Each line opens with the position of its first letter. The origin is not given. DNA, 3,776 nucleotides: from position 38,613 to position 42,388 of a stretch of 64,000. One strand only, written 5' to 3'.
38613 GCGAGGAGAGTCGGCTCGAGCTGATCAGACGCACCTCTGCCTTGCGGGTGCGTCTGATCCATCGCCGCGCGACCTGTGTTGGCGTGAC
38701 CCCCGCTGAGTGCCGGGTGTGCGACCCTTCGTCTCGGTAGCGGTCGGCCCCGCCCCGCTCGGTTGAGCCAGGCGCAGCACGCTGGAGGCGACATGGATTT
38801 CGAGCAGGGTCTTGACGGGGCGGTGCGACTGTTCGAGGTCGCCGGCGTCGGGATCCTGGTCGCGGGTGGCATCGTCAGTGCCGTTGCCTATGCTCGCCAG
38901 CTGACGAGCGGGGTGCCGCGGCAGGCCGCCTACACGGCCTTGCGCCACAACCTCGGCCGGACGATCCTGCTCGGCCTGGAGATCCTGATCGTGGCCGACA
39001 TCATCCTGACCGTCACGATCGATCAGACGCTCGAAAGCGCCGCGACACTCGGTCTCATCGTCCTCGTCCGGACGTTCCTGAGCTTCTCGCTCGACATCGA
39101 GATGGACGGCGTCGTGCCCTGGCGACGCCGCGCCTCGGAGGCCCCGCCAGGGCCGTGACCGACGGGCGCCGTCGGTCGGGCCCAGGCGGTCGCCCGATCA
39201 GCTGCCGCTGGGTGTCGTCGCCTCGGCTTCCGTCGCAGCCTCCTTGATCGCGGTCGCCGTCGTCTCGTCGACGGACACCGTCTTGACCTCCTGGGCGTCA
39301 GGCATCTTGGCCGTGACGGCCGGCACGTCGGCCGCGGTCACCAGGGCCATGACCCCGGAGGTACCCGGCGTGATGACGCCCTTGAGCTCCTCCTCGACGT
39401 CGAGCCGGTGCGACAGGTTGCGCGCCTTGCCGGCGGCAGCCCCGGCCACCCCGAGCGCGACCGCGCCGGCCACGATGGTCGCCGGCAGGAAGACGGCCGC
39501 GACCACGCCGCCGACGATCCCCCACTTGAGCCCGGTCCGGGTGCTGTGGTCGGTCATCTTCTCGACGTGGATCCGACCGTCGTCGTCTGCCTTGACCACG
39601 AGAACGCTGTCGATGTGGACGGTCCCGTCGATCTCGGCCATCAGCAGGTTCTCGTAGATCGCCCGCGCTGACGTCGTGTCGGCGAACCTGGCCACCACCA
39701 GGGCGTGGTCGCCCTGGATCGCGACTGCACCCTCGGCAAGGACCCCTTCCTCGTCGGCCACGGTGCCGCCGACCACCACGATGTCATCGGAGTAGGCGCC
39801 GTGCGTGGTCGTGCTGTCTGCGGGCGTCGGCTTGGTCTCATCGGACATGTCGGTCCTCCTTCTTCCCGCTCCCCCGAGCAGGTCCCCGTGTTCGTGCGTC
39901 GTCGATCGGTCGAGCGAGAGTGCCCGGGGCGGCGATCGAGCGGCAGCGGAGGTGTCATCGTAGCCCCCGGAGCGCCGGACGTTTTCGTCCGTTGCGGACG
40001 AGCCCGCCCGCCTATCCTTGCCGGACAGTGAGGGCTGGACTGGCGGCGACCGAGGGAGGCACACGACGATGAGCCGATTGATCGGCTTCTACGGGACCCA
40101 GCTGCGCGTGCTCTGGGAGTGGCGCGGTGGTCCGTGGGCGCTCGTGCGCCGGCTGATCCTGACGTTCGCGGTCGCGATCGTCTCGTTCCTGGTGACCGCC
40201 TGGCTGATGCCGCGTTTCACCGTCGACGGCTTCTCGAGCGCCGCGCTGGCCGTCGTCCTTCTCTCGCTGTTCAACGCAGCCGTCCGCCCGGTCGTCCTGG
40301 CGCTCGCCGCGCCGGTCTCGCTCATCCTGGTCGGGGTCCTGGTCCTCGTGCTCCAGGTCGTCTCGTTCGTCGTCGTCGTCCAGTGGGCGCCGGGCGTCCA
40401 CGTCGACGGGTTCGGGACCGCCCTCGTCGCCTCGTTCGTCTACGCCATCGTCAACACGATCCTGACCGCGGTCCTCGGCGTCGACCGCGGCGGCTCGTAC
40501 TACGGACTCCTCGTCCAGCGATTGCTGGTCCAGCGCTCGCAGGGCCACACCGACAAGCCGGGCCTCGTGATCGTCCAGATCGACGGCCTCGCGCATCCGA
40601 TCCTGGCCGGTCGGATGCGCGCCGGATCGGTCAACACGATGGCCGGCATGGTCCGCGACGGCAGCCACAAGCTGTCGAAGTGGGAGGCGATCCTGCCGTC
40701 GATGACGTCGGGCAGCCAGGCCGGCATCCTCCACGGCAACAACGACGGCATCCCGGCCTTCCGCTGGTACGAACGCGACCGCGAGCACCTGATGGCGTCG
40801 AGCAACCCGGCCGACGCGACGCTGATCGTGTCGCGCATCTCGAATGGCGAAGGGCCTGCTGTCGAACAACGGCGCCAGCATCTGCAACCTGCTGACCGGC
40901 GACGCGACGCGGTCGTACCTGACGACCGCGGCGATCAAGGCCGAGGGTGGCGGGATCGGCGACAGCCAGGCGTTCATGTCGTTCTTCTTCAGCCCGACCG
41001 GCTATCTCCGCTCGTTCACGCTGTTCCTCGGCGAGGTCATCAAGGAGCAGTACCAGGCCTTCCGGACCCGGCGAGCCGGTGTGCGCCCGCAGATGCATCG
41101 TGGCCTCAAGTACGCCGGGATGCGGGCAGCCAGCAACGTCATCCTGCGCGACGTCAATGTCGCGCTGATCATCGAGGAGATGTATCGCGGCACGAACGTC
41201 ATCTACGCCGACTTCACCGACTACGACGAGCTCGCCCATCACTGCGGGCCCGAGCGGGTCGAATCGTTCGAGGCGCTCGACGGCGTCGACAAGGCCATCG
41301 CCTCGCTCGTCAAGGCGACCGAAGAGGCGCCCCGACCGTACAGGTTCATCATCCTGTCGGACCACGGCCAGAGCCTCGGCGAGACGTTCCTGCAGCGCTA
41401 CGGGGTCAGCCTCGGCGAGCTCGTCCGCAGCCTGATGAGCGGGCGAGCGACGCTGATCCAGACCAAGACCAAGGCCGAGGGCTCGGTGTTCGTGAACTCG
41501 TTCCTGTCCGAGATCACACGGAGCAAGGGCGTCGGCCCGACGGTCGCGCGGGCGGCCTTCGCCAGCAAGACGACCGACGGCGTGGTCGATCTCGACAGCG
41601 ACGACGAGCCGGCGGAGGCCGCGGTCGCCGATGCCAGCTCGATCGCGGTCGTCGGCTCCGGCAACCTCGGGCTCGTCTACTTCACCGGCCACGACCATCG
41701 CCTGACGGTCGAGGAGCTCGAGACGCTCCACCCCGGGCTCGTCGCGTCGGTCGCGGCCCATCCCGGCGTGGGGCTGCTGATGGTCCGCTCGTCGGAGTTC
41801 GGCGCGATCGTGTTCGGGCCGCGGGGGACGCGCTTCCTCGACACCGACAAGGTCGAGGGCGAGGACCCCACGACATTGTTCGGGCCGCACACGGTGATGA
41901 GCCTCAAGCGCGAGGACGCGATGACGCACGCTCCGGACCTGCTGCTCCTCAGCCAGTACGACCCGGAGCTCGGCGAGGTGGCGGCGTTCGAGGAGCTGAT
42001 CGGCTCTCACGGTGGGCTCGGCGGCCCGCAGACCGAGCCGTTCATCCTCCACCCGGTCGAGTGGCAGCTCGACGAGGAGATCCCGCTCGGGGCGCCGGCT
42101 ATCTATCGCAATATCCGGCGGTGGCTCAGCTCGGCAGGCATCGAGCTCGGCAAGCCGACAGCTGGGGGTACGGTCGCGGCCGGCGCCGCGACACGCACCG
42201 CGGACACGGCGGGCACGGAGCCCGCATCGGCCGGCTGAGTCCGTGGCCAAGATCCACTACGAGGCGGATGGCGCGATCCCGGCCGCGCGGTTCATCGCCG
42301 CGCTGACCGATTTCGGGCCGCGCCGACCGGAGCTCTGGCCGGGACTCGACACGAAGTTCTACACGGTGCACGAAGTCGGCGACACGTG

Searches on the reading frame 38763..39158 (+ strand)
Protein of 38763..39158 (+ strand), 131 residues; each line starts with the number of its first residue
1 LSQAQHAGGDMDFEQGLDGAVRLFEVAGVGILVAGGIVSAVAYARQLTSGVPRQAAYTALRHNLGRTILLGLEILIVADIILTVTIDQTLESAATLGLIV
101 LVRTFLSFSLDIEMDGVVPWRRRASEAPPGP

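Call 36: search_protein_families(library=pfam, proteins=[window:38763-39158:+], max_evalue=0.001)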
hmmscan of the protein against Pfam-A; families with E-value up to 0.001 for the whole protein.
window:38763-39158:+ (131 aa): 1 family
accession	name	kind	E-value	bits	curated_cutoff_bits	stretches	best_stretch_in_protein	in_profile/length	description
PF07784.16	DUF1622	-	9.6e-21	74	24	1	35-114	1-78/78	Protein of unknown function (DUF1622)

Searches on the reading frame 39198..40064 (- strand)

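Call 36: search_protein_families(library=pfam, proteins=[window:39198-40064:-], max_evalue=0.001)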
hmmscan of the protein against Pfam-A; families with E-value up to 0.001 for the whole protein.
window:39198-40064:- (288 aa): 1 family
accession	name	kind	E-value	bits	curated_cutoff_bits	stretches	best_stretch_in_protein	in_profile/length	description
PF06897.17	DUF1269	-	1.8e-06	28.6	26.9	1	178-276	4-98/100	Protein of unknown function (DUF1269)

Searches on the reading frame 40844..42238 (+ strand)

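Call 36: search_protein_families(library=pfam, proteins=[window:40844-42238:+], max_evalue=0.001)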
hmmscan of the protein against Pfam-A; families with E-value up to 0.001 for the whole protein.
window:40844-42238:+ (464 aa): 1 family
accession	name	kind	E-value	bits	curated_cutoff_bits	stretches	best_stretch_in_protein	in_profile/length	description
PF01663.27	Phosphodiest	-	4.2e-08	33.6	23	1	107-180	157-225/342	Type I phosphodiesterase / nucleotide pyrophosphatase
